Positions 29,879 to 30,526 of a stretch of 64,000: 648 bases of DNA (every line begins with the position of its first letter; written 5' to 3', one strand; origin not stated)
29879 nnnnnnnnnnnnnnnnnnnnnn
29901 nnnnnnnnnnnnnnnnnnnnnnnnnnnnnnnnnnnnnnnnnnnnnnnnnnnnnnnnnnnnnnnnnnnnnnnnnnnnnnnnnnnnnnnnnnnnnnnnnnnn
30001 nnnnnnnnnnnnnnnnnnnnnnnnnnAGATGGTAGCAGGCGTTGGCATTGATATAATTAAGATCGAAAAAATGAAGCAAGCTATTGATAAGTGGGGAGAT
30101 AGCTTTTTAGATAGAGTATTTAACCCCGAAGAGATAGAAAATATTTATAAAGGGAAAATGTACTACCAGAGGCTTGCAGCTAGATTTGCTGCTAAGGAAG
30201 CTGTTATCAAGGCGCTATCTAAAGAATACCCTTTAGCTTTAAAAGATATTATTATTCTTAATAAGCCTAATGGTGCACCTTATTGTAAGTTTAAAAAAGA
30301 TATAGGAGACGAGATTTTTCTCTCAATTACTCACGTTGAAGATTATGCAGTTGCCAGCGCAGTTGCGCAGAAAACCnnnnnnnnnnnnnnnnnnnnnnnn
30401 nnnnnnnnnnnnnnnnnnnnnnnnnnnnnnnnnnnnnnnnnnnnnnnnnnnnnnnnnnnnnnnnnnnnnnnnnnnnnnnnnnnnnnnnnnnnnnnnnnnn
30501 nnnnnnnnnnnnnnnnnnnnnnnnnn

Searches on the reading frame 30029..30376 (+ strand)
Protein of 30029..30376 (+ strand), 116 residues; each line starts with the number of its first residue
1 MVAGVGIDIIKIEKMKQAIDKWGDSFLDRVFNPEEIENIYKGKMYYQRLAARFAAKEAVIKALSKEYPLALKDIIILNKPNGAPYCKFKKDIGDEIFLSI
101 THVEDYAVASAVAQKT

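Call 48: search_protein_families(library=pfam, proteins=[window:30029-30376:+], max_evalue=0.001)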
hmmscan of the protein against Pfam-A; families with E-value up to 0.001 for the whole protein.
window:30029-30376:+ (116 aa): 1 family
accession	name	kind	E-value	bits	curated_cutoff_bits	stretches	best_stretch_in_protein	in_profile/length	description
PF01648.25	ACPS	-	1.5e-17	64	25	1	4-109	1-109/111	4'-phosphopantetheinyl transferase superfamily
